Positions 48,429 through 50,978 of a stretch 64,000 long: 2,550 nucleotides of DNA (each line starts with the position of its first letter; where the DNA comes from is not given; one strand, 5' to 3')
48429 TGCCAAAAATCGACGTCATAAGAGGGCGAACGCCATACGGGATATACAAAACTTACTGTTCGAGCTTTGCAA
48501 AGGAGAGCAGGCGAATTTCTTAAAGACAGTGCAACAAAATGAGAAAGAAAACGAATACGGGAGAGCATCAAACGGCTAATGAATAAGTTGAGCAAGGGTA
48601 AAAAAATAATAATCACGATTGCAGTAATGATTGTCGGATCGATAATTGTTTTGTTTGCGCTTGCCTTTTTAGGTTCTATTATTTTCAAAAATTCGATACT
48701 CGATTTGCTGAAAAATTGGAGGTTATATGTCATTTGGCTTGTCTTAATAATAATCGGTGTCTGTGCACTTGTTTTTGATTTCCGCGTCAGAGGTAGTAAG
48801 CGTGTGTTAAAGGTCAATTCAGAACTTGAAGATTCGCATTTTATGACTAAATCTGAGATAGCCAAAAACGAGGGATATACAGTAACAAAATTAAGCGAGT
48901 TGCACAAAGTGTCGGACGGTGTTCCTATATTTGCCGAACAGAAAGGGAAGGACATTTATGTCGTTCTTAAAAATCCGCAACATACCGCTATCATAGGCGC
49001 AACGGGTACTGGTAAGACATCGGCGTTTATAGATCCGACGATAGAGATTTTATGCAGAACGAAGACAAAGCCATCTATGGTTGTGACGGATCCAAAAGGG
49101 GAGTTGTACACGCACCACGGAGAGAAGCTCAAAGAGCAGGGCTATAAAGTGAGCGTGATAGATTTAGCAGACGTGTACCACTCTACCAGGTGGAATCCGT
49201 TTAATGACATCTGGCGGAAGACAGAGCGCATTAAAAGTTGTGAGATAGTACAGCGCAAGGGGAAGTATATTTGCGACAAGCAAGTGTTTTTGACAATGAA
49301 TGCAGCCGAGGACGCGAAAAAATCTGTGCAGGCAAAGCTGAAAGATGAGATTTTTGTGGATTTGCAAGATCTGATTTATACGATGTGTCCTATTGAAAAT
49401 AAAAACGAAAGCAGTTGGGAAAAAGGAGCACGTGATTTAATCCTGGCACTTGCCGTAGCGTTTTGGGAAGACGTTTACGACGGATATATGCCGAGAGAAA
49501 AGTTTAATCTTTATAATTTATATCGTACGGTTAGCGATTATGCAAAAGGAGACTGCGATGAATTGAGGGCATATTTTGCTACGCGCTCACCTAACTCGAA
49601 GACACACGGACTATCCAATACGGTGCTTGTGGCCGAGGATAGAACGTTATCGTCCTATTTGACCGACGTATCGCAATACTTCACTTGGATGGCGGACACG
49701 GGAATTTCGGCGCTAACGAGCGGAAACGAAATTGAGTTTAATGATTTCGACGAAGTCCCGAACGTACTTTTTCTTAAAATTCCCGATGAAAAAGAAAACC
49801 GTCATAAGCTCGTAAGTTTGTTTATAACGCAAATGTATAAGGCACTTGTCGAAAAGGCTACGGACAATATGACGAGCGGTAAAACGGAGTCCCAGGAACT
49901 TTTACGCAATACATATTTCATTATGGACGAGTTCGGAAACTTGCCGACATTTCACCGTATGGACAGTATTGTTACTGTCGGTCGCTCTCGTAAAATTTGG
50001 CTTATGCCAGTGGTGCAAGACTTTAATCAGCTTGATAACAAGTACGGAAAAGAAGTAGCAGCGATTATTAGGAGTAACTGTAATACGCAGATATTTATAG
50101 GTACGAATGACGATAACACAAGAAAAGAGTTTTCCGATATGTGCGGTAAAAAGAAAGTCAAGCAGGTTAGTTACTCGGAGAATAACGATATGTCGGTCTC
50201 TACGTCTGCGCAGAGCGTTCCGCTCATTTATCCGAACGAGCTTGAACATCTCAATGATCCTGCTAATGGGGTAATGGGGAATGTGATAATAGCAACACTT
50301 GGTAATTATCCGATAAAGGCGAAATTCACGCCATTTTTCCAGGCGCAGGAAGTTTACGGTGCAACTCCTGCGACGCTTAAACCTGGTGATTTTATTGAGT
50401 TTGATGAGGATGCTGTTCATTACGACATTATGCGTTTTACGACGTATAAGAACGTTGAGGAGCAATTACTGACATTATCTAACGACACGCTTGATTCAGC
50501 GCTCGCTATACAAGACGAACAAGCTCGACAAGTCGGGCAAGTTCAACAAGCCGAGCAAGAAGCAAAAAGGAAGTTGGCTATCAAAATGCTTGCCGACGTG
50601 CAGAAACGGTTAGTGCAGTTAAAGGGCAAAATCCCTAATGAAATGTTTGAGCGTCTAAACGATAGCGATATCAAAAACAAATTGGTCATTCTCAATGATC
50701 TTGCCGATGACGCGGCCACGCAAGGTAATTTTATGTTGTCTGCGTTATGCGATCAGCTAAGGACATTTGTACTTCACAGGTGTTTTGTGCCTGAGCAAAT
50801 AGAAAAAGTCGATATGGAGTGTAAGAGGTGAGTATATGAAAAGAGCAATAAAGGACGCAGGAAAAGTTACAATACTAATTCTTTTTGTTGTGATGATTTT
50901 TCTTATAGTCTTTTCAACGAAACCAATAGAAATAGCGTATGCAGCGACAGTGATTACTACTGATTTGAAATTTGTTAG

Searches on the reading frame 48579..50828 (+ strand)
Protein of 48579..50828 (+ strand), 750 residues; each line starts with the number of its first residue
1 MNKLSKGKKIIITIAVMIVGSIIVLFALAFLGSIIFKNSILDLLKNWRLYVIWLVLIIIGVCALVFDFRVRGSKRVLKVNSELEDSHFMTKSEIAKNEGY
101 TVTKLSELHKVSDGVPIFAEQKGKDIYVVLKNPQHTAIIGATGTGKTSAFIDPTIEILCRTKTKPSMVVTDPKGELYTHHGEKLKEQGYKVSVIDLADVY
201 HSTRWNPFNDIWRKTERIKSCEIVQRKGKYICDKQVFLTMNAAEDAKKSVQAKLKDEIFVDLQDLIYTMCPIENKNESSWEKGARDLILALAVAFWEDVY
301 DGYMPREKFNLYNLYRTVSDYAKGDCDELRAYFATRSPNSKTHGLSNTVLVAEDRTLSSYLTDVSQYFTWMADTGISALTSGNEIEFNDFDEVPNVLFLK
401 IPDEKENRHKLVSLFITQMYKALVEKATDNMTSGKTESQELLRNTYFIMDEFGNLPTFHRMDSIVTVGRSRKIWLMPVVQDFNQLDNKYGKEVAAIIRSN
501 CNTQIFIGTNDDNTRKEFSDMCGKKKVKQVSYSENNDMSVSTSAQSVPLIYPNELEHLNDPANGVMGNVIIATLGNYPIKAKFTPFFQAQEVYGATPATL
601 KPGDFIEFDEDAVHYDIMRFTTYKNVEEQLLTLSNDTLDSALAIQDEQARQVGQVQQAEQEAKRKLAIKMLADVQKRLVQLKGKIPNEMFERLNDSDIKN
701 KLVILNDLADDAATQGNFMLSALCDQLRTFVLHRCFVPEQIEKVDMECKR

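Call 12: search_protein_families(library=pfam, proteins=[window:48579-50828:+], max_evalue=0.001)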
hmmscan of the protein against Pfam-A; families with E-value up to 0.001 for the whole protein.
window:48579-50828:+ (750 aa): 5 families
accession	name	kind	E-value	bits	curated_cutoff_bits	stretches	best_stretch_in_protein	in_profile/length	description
PF02534.20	T4SS-DNA_transf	-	7e-49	167.4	20.1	1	81-591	6-450/468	Type IV secretory system Conjugative DNA transfer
PF12696.13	TraG-D_C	-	6.3e-29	100.9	22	1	445-559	2-125/126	TraM recognition site of TraD and TraG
PF10412.15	TrwB_AAD_bind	-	1.3e-23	84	20.5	2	392-560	203-368/387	Type IV secretion-system coupling protein DNA-binding domain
PF00270.35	DEAD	-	1.7e-06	28.3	26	1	132-201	13-81/167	DEAD/DEAH box helicase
PF01935.23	DUF87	-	0.00062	20.4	23.2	0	134-191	24-76/220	Helicase HerA, central domain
